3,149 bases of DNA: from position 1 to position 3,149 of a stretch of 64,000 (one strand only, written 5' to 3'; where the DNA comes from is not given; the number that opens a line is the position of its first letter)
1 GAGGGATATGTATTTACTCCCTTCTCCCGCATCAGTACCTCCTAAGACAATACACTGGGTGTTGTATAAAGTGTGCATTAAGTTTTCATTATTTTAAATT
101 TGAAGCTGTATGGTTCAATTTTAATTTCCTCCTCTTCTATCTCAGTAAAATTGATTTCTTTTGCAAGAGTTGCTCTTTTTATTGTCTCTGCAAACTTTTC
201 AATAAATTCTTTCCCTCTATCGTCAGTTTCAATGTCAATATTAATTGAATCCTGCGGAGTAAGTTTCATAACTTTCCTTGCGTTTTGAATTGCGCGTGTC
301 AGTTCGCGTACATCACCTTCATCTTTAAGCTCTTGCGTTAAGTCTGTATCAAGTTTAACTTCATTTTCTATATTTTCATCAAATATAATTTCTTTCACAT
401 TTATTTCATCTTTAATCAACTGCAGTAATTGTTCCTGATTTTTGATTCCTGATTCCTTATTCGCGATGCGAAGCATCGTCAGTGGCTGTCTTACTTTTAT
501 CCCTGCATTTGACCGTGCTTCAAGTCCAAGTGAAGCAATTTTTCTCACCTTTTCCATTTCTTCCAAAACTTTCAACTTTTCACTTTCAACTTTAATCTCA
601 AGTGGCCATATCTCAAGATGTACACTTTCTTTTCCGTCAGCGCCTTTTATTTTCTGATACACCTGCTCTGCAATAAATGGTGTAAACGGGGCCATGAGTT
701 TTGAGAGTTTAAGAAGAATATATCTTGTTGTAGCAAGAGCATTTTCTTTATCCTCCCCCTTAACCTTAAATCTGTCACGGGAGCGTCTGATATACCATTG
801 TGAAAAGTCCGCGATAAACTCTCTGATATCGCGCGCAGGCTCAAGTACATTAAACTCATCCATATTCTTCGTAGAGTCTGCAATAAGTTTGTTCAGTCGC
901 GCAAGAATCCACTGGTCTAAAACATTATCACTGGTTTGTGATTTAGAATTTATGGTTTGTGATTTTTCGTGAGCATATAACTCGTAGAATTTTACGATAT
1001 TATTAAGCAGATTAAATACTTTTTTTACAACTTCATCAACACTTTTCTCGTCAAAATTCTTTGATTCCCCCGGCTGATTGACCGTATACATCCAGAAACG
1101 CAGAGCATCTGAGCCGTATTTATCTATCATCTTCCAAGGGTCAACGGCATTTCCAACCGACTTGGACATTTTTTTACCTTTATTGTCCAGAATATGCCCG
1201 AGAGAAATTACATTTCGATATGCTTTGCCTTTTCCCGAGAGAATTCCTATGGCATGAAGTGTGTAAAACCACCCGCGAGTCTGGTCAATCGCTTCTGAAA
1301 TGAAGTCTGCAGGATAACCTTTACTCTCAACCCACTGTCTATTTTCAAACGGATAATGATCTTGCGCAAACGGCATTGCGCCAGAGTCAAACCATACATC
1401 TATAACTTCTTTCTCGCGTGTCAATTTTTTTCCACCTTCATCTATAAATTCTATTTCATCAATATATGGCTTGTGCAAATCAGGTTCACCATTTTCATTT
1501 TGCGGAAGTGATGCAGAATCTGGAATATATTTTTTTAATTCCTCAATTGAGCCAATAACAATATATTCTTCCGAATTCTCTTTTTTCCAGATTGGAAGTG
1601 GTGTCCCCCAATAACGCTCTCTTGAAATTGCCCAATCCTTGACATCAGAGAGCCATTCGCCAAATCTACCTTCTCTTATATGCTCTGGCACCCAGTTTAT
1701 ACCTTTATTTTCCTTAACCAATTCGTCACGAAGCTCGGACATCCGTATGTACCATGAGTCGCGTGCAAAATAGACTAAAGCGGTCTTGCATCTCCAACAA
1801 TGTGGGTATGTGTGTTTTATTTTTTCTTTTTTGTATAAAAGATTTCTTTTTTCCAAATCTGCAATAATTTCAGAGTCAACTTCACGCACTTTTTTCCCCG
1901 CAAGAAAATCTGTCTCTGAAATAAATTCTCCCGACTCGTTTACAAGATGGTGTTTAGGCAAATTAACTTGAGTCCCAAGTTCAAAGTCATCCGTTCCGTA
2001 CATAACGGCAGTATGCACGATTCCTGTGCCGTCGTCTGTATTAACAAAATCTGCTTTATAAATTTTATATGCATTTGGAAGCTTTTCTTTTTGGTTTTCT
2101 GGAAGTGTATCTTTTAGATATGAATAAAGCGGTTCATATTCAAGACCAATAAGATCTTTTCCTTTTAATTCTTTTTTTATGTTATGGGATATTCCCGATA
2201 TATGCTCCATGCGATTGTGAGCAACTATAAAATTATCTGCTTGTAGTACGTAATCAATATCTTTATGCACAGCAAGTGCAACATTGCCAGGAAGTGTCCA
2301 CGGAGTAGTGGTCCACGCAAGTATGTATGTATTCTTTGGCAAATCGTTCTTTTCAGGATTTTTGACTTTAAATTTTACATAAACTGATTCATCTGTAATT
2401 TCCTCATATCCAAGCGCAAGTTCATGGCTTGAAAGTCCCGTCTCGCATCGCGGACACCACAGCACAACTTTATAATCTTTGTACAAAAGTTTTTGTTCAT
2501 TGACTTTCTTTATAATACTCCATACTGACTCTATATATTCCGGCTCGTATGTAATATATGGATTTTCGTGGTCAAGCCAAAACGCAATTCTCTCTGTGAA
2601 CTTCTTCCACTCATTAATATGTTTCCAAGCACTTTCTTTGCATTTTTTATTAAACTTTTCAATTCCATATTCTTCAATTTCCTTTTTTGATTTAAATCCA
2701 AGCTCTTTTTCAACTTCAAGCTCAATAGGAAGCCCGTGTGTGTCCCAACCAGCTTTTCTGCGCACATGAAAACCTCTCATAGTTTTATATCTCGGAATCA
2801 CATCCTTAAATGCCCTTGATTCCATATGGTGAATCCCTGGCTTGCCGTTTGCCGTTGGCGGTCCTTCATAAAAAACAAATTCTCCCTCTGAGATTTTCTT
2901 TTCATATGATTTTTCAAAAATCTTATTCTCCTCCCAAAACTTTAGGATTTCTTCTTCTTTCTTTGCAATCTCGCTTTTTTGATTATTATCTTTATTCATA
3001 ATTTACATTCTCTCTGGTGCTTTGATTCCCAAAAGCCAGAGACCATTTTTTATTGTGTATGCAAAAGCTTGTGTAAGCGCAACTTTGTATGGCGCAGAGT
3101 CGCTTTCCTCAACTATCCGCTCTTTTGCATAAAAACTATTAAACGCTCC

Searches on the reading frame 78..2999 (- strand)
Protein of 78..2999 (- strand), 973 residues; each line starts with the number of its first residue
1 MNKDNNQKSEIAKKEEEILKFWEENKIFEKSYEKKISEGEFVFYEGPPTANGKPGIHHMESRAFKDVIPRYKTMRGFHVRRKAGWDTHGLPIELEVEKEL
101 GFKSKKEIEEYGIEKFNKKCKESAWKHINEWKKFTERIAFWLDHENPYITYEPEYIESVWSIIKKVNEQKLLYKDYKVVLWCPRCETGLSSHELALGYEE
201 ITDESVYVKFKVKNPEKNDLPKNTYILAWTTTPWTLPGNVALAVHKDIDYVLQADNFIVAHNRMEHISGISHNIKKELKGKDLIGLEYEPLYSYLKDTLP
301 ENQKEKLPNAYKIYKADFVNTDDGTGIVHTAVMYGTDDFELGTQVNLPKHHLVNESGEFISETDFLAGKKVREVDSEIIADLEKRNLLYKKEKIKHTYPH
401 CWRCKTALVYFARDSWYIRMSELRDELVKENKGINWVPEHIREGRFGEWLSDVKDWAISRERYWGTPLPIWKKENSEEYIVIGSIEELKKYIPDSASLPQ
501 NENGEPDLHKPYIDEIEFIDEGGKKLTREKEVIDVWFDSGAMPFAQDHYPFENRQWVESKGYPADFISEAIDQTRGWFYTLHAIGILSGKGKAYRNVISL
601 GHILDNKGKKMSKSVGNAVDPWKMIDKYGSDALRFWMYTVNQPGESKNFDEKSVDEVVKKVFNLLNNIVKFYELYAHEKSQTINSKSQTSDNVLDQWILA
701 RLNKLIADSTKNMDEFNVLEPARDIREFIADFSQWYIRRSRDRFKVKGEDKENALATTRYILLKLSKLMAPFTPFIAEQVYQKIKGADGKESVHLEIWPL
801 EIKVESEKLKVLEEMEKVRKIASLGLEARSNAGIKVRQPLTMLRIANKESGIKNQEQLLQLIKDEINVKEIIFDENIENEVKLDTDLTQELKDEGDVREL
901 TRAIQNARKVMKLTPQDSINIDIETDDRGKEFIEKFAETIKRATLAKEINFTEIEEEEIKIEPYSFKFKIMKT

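Call 56: search_protein_families(library=pfam, alignment_id=A1, max_evalue=0.00001)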
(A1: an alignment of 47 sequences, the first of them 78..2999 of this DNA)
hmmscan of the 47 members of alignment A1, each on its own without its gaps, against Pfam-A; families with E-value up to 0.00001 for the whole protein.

A. member 1, window:78-2999:- (973 aa): 4 families
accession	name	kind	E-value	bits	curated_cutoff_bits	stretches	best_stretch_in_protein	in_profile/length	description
PF00133.28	tRNA-synt_1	-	1.8e-123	412.8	22.7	1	18-641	2-405/414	tRNA synthetases class I (I, L, M and V)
PF08264.19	Anticodon_1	-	1.3e-31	109.9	25.1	1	695-841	1-145/148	Anticodon-binding domain of tRNA ligase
PF09334.17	tRNA-synt_1g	-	4.4e-21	75.5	20.1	1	531-668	243-386/391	tRNA synthetases class I (M)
PF19302.4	DUF5915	-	5.1e-18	65.7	27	1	881-972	102-194/195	Domain of unknown function (DUF5915)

B. families by the number of members that match (of 47 scanned): 61 families (the first 25 are shown)
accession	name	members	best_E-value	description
PF00464.25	SHMT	1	2.1e-143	Serine hydroxymethyltransferase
PF00476.26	DNA_pol_A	1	2.1e-138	DNA polymerase family A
PF00133.28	tRNA-synt_1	1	1.8e-123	tRNA synthetases class I (I, L, M and V)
PF00437.27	T2SSE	1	4.4e-118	Type II/IV secretion system protein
PF05496.18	RuvB_N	1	3e-70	Holliday junction DNA helicase RuvB P-loop domain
PF00579.31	tRNA-synt_1b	1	1.1e-68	tRNA synthetases class I (W and Y)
PF01699.29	Na_Ca_ex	1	4e-58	Sodium/calcium exchanger protein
PF02739.22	5_3_exonuc_N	1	5.3e-51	5'-3' exonuclease, N-terminal resolvase-like domain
PF04402.19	SIMPL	1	4.1e-49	Protein of unknown function (DUF541)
PF01923.23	Cob_adeno_trans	1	2.6e-44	Cobalamin adenosyltransferase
PF22769.1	DCD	1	6.5e-44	dCTP deaminase-like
PF02535.28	Zip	1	1.9e-43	ZIP Zinc transporter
PF02075.23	RuvC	1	5.9e-38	Crossover junction endodeoxyribonuclease RuvC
PF08245.18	Mur_ligase_M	1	1.3e-36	Mur ligase middle domain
PF00588.24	SpoU_methylase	1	7.3e-36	SpoU rRNA Methylase family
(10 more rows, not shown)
